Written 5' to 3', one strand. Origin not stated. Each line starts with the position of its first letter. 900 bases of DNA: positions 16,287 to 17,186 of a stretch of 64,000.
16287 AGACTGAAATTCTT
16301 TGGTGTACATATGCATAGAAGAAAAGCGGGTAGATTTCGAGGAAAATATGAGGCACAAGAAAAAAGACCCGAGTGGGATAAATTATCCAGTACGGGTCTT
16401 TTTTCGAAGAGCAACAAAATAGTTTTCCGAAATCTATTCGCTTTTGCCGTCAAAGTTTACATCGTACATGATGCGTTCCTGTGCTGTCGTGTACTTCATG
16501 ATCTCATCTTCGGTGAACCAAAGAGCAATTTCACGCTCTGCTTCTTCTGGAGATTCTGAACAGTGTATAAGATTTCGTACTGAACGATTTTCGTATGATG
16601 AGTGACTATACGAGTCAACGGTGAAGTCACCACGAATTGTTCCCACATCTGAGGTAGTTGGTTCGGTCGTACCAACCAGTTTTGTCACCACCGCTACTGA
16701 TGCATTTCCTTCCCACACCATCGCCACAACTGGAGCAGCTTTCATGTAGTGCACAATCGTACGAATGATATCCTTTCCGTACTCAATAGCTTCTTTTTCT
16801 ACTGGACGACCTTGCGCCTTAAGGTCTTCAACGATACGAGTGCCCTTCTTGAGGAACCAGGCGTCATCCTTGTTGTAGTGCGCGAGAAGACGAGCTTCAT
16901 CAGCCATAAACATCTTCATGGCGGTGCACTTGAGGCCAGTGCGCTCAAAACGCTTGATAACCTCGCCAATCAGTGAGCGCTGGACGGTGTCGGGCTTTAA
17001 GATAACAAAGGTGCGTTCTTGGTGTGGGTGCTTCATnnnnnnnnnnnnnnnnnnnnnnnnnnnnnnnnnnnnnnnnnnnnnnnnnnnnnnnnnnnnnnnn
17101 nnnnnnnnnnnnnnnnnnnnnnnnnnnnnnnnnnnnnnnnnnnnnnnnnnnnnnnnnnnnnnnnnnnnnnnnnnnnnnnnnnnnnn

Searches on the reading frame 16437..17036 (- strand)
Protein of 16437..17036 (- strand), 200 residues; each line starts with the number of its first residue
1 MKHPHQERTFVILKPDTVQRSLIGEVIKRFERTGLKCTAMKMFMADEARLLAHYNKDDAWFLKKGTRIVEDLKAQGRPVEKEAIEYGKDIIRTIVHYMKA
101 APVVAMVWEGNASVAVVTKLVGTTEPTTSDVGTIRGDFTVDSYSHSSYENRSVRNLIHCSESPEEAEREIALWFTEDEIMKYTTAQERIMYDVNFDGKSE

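Call 17: find_encoding_contigs(protein=window:16437-17036:-, flank=5000, max_places=10)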
Protein window:16437-17036:- (200 aa): 1 contig read that carries it; 1 place shown.
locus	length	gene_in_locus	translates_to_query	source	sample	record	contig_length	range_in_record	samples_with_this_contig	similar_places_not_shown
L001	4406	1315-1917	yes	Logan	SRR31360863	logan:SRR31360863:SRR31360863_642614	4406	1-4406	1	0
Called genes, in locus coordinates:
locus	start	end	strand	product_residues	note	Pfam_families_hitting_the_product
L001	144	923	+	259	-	PF00557:Peptidase_M24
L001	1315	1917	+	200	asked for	PF00334:NDK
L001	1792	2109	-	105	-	-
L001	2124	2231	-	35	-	-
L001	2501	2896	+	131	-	-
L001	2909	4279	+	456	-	PF00753:Lactamase_B, PF23023:Anti-Pycsar_Apyc1 (weak), PF12706:Lactamase_B_2 (weak), PF16661:Lactamase_B_6, PF10996:Beta-Casp, PF07521:RMMBL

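Call 22: find_homologous_proteins(query=window:16437-17036:-, max_evalue=1e-30)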
Query window:16437-17036:- (200 aa): 7534 proteins with E <= 1e-30 among 8000 candidates; the best 120 are listed.
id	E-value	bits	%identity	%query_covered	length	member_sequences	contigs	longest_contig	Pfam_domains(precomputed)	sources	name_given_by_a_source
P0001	3.6e-129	446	100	100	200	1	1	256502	PF00334.25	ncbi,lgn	ncbi:MAG: nucleoside-diphosphate kinase [Candidatus Paceibacteria bacterium]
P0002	1.3e-126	438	98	100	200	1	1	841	PF00334.25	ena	-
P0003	1.4e-125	434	97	100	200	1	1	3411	PF00334.25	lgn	-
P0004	1.7e-125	434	97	100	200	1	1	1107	PF00334.25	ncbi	-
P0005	2.4e-125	434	97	100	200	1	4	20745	PF00334.25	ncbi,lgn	-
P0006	3.5e-125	433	97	100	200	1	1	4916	PF00334.25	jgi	jgi:nucleoside-diphosphate kinase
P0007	4.1e-125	433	97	100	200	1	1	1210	PF00334.25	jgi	jgi:nucleoside-diphosphate kinase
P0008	5.7e-125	432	97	100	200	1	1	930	PF00334.25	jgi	jgi:nucleoside-diphosphate kinase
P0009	7.6e-125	432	97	100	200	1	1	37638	PF00334.25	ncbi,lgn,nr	ncbi:MAG: nucleoside-diphosphate kinase [Candidatus Pacebacteria bacterium]|nr:nucleoside-diphosphat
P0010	2.6e-124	430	95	100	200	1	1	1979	PF00334.25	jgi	jgi:nucleoside-diphosphate kinase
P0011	4.1e-124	430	96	100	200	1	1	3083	PF00334.25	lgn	-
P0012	5.0e-124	429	95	100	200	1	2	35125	PF00334.25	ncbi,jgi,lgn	ncbi:MAG: hypothetical protein RLZZ360_921 [Candidatus Parcubacteria bacterium]|jgi:nucleoside-dipho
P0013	1.4e-123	428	94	100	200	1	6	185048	PF00334.25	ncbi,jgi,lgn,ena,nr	ncbi:MAG: nucleoside-diphosphate kinase [Candidatus Pacebacteria bacterium]|jgi:nucleoside-diphospha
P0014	7.9e-122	422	95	100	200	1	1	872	PF00334.25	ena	-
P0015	2.5e-121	420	93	100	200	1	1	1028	PF00334.25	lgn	-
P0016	1.2e-120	418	92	100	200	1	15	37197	PF00334.25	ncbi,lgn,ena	-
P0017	4.2e-120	416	92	100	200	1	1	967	PF00334.25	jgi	jgi:nucleoside-diphosphate kinase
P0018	5.9e-120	416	92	100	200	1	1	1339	PF00334.25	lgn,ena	-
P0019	1.1e-119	415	93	100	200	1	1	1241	PF00334.25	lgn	-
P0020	1.2e-119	415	93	100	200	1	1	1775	PF00334.25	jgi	jgi:nucleoside-diphosphate kinase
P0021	1.2e-119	415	92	100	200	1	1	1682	PF00334.25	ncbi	-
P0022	1.2e-119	415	92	100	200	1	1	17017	PF00334.25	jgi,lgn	jgi:nucleoside-diphosphate kinase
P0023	1.3e-119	415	92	100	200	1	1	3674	PF00334.25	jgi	jgi:nucleoside-diphosphate kinase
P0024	1.4e-119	415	91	100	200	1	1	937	PF00334.25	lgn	-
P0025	1.5e-119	415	93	100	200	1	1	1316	PF00334.25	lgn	-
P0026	3.3e-119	414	92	100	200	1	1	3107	PF00334.25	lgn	-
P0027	4.1e-119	413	91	100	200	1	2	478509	PF00334.25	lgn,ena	-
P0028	1.8e-118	411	91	100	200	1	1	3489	PF00334.25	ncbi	-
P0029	1.8e-118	411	91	100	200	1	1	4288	PF00334.25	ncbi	-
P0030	2.2e-118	411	91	100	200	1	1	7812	PF00334.25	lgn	-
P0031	3.3e-118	410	92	100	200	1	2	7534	PF00334.25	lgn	-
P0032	7.3e-118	409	91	100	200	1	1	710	PF00334.25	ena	-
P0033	9.0e-118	409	90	100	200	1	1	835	PF00334.25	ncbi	-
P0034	1.1e-117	409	91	100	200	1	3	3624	PF00334.25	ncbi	-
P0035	1.6e-117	408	90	100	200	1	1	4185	PF00334.25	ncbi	-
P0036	2.1e-117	408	91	100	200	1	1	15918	PF00334.25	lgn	-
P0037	9.2e-117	406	90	100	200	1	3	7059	PF00334.25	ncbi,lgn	-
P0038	1.0e-116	405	90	100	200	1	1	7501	PF00334.25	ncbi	-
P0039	1.1e-116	405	89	100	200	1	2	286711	PF00334.25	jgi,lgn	jgi:nucleoside-diphosphate kinase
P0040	1.5e-116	405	90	100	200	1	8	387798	PF00334.25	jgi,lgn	jgi:nucleoside-diphosphate kinase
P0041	2.5e-116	404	89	100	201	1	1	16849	PF00334.25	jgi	-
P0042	1.6e-115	402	90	100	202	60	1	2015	PF00334.25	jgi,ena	-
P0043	2.0e-115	401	89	100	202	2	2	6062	PF00334.25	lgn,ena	-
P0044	2.6e-115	401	89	100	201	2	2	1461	PF00334.25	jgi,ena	-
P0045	3.0e-115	401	89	100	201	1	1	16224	PF00334.25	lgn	-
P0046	4.3e-115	400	90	100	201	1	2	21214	PF00334.25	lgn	-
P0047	1.1e-114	399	88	98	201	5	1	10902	PF00334.25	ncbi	-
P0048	1.2e-114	399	88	100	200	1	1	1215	PF00334.25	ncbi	-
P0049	1.2e-114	399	89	100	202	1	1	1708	PF00334.25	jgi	jgi:nucleoside-diphosphate kinase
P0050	1.2e-114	399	87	100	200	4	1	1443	PF00334.25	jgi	-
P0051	1.3e-114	399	89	100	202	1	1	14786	PF00334.25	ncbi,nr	ncbi:nucleoside-diphosphate kinase [Patescibacteria group bacterium]|nr:nucleoside-diphosphate kinas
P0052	1.5e-114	398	89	100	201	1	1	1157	PF00334.25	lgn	-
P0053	1.7e-114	398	89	100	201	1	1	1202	PF00334.25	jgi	jgi:nucleoside-diphosphate kinase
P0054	1.7e-114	398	88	100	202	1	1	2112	PF00334.25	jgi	jgi:nucleoside-diphosphate kinase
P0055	1.9e-114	398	89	100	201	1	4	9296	PF00334.25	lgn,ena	-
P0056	1.9e-114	398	88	100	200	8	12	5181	PF00334.25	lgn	-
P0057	2.7e-114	398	88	100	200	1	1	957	PF00334.25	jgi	jgi:nucleoside-diphosphate kinase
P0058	3.2e-114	397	87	100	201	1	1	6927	PF00334.25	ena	-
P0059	5.0e-114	397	88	98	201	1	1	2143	PF00334.25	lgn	-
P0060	6.2e-114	396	89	100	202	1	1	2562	PF00334.25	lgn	-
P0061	6.8e-114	396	88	100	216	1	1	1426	PF00334.25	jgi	jgi:nucleoside-diphosphate kinase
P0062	8.0e-114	396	89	100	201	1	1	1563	PF00334.25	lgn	-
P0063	9.3e-114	396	89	100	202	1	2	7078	PF00334.25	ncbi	-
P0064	1.4e-113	395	87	99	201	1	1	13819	PF00334.25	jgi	jgi:nucleoside-diphosphate kinase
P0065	3.7e-113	394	89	100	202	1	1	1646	PF00334.25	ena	-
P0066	4.6e-113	393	89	100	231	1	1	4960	PF00334.25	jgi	jgi:nucleoside-diphosphate kinase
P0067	5.4e-113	393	88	100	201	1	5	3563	PF00334.25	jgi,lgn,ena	-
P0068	6.7e-113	393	88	100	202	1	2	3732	PF00334.25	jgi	jgi:nucleoside-diphosphate kinase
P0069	7.2e-113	393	87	100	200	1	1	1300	PF00334.25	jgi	jgi:nucleoside-diphosphate kinase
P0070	7.7e-113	393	88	100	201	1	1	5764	PF00334.25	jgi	jgi:nucleoside-diphosphate kinase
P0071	1.0e-112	392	88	100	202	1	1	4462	PF00334.25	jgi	jgi:nucleoside-diphosphate kinase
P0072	1.2e-112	392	87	100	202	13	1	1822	PF00334.25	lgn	-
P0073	1.3e-112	392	88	100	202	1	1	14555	PF00334.25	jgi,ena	-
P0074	1.5e-112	392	85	100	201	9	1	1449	PF00334.25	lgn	-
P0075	1.8e-112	392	88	100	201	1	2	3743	PF00334.25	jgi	jgi:nucleoside-diphosphate kinase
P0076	1.9e-112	391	85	100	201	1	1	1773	PF00334.25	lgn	-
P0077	2.1e-112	391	87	100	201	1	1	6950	PF00334.25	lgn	-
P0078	4.9e-112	390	88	100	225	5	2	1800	PF00334.25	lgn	-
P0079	5.2e-112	390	86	100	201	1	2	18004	PF00334.25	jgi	jgi:nucleoside-diphosphate kinase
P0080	5.7e-112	390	87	100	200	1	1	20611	PF00334.25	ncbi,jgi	ncbi:MAG: hypothetical protein RLZZ70_620 [Candidatus Parcubacteria bacterium]|jgi:nucleoside-diphos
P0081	8.9e-112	389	88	100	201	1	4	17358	PF00334.25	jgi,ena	-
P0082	9.4e-112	389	88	98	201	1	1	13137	PF00334.25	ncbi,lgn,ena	-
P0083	9.4e-112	389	86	100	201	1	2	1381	PF00334.25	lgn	-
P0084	9.5e-112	389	87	100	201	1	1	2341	PF00334.25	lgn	-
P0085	1.1e-111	389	87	100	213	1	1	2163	PF00334.25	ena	-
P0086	1.2e-111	389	87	100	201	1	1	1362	PF00334.25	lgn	-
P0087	1.2e-111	389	86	100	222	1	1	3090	PF00334.25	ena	-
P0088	1.3e-111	389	87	100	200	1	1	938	PF00334.25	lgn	-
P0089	1.4e-111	389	86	100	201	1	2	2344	PF00334.25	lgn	-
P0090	1.4e-111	389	86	100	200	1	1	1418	PF00334.25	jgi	-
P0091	1.5e-111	389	84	100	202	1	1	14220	PF00334.25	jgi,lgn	jgi:nucleoside-diphosphate kinase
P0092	1.9e-111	388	85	100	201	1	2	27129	PF00334.25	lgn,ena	-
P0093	2.3e-111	388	88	100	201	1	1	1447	PF00334.25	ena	-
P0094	2.8e-111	388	88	99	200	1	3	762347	PF00334.25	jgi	-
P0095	3.2e-111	387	88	100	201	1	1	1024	PF00334.25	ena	-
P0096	4.1e-111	387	87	100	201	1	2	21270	PF00334.25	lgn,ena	-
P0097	4.4e-111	387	87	100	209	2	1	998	PF00334.25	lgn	-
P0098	4.4e-111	387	88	100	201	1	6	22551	PF00334.25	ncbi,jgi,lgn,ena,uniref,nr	ncbi:hypothetical protein A2592_01245 [Candidatus Kaiserbacteria bacterium RIFOXYD1_FULL_42_15]|unir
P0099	5.6e-111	387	88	100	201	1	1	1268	PF00334.25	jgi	jgi:nucleoside-diphosphate kinase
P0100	5.9e-111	387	87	100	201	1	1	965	PF00334.25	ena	-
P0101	5.9e-111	387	87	100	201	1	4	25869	PF00334.25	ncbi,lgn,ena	-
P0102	6.9e-111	386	86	100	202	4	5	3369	PF00334.25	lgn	-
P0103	8.4e-111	386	86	100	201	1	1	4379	PF00334.25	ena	-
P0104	8.5e-111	386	87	100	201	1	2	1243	PF00334.25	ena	-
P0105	9.0e-111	386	86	100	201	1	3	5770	PF00334.25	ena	-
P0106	1.4e-110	385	86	100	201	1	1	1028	PF00334.25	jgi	-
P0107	1.6e-110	385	86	100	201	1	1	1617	PF00334.25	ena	-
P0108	2.3e-110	385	85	100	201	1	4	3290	PF00334.25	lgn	-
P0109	3.0e-110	384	88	99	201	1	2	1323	PF00334.25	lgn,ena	-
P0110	3.3e-110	384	86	100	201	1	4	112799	PF00334.25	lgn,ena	-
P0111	3.5e-110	384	86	100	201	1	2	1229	PF00334.25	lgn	-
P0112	6.1e-110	383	85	98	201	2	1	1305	PF00334.25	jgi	jgi:nucleoside-diphosphate kinase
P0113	1.2e-109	382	88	99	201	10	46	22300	PF00334.25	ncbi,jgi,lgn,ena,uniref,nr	ncbi:nucleoside-diphosphate kinase [Candidatus Kaiserbacteria bacterium CG_4_9_14_0_2_um_filter_41_3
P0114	1.6e-109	382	83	100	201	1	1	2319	PF00334.25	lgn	-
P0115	1.9e-109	382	86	100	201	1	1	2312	PF00334.25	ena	-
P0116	1.9e-109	382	84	100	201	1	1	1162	PF00334.25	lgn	-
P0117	2.0e-109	382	85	100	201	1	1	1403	PF00334.25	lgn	-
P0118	2.8e-109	381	85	100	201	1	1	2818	PF00334.25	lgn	-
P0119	2.9e-109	381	84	100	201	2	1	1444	PF00334.25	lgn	-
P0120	3.2e-109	381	83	100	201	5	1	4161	PF00334.25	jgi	jgi:nucleoside-diphosphate kinase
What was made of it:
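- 16434..17036 (-): ndk coding sequence (context; 200 aa, PF00334). Exact-match protein named nucleoside-diphosphate kinase from a Candidatus Paceibacteria MAG (calls 17, 22).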

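Call 23: find_encoding_contigs(protein=P0009, flank=10000, max_places=2)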
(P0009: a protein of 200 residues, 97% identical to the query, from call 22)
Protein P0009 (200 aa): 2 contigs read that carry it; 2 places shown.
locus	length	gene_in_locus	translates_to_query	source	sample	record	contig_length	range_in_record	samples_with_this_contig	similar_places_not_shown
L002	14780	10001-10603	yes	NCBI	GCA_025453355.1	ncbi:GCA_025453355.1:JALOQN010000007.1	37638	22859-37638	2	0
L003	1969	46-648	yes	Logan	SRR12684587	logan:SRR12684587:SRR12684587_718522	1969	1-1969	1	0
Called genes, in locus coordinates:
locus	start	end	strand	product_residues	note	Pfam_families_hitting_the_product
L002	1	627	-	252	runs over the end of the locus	-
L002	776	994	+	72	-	-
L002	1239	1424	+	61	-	PF00253:Ribosomal_S14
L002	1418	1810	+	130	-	PF00410:Ribosomal_S8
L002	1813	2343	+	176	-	PF00347:Ribosomal_L6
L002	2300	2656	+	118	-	PF00861:Ribosomal_L18p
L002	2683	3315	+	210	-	PF00333:Ribosomal_S5, PF03719:Ribosomal_S5_C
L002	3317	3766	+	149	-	PF00828:Ribosomal_L27A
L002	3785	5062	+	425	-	PF00344:SecY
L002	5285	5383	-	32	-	-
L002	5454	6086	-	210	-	PF02224:Cytidylate_kin (faint), PF13189:Cytidylate_kin2, PF13238:AAA_18, PF13207:AAA_17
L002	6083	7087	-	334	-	-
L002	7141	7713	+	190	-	PF00406:ADK, PF13207:AAA_17 (weak)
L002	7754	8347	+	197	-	PF00406:ADK, PF13207:AAA_17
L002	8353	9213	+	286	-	PF00557:Peptidase_M24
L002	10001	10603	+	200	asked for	PF00334:NDK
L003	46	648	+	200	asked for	PF00334:NDK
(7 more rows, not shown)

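Call 24: find_encoding_contigs(protein=P0013, flank=10000, max_places=2)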
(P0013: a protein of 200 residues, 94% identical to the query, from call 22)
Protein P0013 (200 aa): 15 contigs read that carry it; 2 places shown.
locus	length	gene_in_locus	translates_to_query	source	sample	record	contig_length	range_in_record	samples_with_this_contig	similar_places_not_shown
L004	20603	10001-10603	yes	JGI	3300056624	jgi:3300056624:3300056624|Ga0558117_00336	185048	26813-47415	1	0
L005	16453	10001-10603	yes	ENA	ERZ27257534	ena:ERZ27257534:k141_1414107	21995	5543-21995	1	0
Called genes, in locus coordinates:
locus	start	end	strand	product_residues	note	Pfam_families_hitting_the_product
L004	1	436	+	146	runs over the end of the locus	PF00252:Ribosomal_L16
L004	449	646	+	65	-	PF00831:Ribosomal_L29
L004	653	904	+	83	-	PF00366:Ribosomal_S17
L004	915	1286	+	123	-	PF00238:Ribosomal_L14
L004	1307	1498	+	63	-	PF00467:KOW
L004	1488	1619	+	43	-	PF17136:ribosomal_L24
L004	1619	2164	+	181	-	PF00281:Ribosomal_L5, PF00673:Ribosomal_L5_C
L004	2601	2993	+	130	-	PF00410:Ribosomal_S8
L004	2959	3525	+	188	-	PF00347:Ribosomal_L6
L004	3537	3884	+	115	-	PF00861:Ribosomal_L18p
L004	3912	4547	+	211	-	PF00333:Ribosomal_S5, PF03719:Ribosomal_S5_C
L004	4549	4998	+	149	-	PF00828:Ribosomal_L27A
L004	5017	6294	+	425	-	PF00344:SecY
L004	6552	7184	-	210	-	PF02224:Cytidylate_kin (faint), PF13189:Cytidylate_kin2, PF13238:AAA_18, PF13671:AAA_33 (faint), PF13207:AAA_17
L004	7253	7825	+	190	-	PF00406:ADK, PF02223:Thymidylate_kin (weak), PF13207:AAA_17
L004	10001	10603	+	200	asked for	PF00334:NDK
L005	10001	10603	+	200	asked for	PF00334:NDK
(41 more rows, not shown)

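Call 25: find_encoding_contigs(protein=P0012, flank=10000, max_places=2)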
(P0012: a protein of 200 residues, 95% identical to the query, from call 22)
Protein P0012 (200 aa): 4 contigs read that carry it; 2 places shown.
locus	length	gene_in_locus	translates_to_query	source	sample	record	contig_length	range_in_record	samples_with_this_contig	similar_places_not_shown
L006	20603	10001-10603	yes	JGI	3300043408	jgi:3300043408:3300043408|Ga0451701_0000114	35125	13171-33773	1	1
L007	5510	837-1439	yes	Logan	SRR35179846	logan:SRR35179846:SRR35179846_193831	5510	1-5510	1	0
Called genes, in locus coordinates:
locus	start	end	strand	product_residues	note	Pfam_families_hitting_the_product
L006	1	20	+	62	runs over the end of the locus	PF00366:Ribosomal_S17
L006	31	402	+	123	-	PF00238:Ribosomal_L14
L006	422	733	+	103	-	PF00467:KOW, PF17136:ribosomal_L24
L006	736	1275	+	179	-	PF00281:Ribosomal_L5, PF00673:Ribosomal_L5_C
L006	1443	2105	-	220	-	-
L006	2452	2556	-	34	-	-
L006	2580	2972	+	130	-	PF00410:Ribosomal_S8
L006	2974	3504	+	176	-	PF00347:Ribosomal_L6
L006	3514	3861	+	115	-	PF00861:Ribosomal_L18p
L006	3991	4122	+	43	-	-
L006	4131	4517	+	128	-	PF00333:Ribosomal_S5, PF03719:Ribosomal_S5_C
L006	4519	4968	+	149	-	PF00828:Ribosomal_L27A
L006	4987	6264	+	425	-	PF00344:SecY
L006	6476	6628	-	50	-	-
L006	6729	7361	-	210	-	PF02224:Cytidylate_kin (faint), PF13189:Cytidylate_kin2, PF13238:AAA_18, PF13671:AAA_33 (faint), PF13207:AAA_17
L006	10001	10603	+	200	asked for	PF00334:NDK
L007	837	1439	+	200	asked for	PF00334:NDK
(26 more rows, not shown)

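Call 26: find_encoding_contigs(protein=P0016, flank=10000, max_places=2)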
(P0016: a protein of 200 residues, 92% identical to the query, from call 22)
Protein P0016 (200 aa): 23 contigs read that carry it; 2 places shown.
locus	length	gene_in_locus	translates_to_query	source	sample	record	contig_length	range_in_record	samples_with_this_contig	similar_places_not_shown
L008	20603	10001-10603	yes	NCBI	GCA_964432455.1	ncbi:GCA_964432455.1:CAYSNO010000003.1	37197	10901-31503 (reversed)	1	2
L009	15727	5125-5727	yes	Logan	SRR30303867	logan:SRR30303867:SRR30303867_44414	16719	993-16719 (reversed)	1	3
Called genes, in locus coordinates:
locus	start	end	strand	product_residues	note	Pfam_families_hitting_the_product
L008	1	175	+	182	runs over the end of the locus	PF00281:Ribosomal_L5, PF00673:Ribosomal_L5_C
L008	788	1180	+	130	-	PF00410:Ribosomal_S8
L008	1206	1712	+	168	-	PF00347:Ribosomal_L6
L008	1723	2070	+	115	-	PF00861:Ribosomal_L18p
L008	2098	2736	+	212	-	PF00333:Ribosomal_S5, PF03719:Ribosomal_S5_C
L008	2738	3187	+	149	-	PF00828:Ribosomal_L27A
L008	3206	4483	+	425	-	PF00344:SecY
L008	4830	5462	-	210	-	PF02224:Cytidylate_kin (faint), PF13189:Cytidylate_kin2, PF13238:AAA_18, PF13671:AAA_33 (faint), PF13207:AAA_17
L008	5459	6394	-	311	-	-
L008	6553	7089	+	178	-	PF00406:ADK, PF02223:Thymidylate_kin (faint), PF13207:AAA_17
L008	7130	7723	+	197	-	PF00406:ADK, PF13207:AAA_17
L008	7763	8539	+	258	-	PF00557:Peptidase_M24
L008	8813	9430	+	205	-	-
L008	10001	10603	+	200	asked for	PF00334:NDK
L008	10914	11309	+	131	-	-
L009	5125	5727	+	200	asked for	PF00334:NDK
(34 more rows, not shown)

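Call 35: find_encoding_contigs(protein=P0027, flank=10000, max_places=1)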
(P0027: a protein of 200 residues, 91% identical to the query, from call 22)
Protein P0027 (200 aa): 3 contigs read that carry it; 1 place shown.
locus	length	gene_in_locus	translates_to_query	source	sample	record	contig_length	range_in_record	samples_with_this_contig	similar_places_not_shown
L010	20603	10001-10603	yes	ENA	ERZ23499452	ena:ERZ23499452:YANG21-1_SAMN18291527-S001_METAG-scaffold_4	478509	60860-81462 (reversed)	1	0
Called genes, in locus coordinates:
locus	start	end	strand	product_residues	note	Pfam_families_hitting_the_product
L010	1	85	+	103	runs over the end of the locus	PF00467:KOW, PF17136:ribosomal_L24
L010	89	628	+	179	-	PF00281:Ribosomal_L5, PF00673:Ribosomal_L5_C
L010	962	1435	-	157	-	-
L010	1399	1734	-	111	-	-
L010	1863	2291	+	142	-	-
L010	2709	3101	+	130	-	PF00410:Ribosomal_S8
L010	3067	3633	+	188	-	PF00347:Ribosomal_L6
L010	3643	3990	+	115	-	PF00861:Ribosomal_L18p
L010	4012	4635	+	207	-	PF00333:Ribosomal_S5, PF03719:Ribosomal_S5_C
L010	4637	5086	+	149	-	PF00828:Ribosomal_L27A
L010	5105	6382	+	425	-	PF00344:SecY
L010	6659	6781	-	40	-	-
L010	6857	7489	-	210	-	PF02224:Cytidylate_kin (faint), PF13189:Cytidylate_kin2, PF13238:AAA_18, PF00406:ADK (faint), PF13207:AAA_17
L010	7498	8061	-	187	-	PF07931:CPT, PF13189:Cytidylate_kin2, PF00406:ADK (weak), PF02224:Cytidylate_kin (faint), PF13207:AAA_17, PF13238:AAA_18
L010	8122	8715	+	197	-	PF00406:ADK, PF13207:AAA_17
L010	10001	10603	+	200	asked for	PF00334:NDK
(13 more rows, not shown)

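Call 36: find_encoding_contigs(protein=P0040, flank=10000, max_places=1)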
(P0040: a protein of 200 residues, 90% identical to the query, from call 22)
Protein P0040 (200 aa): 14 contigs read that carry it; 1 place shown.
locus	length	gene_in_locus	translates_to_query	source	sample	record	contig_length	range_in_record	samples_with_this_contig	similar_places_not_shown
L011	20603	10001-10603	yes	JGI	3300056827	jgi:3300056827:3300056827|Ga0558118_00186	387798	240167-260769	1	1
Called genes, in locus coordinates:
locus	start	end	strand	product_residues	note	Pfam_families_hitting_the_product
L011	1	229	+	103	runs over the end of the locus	PF00467:KOW, PF17136:ribosomal_L24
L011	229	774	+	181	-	PF00281:Ribosomal_L5, PF00673:Ribosomal_L5_C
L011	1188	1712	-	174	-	-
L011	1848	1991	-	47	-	-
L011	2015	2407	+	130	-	PF00410:Ribosomal_S8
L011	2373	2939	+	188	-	PF00347:Ribosomal_L6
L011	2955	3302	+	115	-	PF00861:Ribosomal_L18p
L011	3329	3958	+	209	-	PF00333:Ribosomal_S5, PF03719:Ribosomal_S5_C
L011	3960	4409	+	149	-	PF00828:Ribosomal_L27A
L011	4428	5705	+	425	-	PF00344:SecY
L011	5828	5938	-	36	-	-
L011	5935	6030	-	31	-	-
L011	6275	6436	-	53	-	-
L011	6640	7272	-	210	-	PF02224:Cytidylate_kin (faint), PF13189:Cytidylate_kin2, PF13238:AAA_18, PF13207:AAA_17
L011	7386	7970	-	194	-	PF00406:ADK (weak), PF02224:Cytidylate_kin (faint), PF13189:Cytidylate_kin2, PF13207:AAA_17, PF13238:AAA_18, PF13671:AAA_33 (weak)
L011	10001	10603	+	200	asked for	PF00334:NDK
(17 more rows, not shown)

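Call 37: find_encoding_contigs(protein=P0094, flank=10000, max_places=1)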
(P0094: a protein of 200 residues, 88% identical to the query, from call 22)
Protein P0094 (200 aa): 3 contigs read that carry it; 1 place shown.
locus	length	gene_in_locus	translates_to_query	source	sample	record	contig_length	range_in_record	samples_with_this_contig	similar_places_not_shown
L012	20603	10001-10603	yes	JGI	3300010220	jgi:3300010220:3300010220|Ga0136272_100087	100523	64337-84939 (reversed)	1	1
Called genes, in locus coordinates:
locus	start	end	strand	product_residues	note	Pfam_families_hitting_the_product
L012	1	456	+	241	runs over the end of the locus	PF07650:KH_2, PF00189:Ribosomal_S3_C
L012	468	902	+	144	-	PF00252:Ribosomal_L16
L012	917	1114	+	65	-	PF00831:Ribosomal_L29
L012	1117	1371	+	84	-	PF00366:Ribosomal_S17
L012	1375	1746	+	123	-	PF00238:Ribosomal_L14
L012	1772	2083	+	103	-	PF00467:KOW, PF17136:ribosomal_L24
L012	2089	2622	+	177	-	PF00281:Ribosomal_L5, PF00673:Ribosomal_L5_C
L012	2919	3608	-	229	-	-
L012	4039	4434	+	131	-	PF00410:Ribosomal_S8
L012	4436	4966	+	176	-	PF00347:Ribosomal_L6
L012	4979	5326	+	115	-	PF00861:Ribosomal_L18p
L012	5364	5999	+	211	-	PF00333:Ribosomal_S5, PF03719:Ribosomal_S5_C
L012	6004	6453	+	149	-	PF00828:Ribosomal_L27A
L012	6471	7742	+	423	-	PF00344:SecY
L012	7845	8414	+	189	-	PF00406:ADK, PF13207:AAA_17, PF13238:AAA_18 (weak), PF02223:Thymidylate_kin (faint)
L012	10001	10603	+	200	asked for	PF00334:NDK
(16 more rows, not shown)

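Call 38: find_encoding_contigs(protein=P0098, flank=10000, max_places=1)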
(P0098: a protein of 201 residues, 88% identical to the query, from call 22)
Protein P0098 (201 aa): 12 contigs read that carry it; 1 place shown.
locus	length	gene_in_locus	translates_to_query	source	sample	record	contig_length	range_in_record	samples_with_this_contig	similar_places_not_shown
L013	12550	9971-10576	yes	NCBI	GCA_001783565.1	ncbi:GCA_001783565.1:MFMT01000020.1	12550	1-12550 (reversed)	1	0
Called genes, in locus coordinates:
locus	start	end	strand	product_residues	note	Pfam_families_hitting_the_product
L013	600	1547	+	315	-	PF00145:DNA_methylase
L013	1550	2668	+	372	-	PF20731:RE_NgoFVII_C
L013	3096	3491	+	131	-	PF00410:Ribosomal_S8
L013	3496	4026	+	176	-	PF00347:Ribosomal_L6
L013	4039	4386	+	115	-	PF00861:Ribosomal_L18p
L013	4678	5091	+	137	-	PF00333:Ribosomal_S5, PF03719:Ribosomal_S5_C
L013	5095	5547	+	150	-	PF00828:Ribosomal_L27A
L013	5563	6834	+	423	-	PF00344:SecY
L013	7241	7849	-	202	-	PF02224:Cytidylate_kin (faint), PF13189:Cytidylate_kin2, PF13238:AAA_18, PF13671:AAA_33 (faint), PF00406:ADK (faint), PF13207:AAA_17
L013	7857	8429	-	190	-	PF13189:Cytidylate_kin2, PF13207:AAA_17, PF13238:AAA_18, PF02224:Cytidylate_kin (weak)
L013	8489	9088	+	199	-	PF00406:ADK, PF13207:AAA_17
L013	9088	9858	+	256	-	PF00557:Peptidase_M24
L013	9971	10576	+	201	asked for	PF00334:NDK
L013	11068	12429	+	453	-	PF00753:Lactamase_B, PF23023:Anti-Pycsar_Apyc1 (weak), PF12706:Lactamase_B_2 (faint), PF16661:Lactamase_B_6, PF10996:Beta-Casp, PF07521:RMMBL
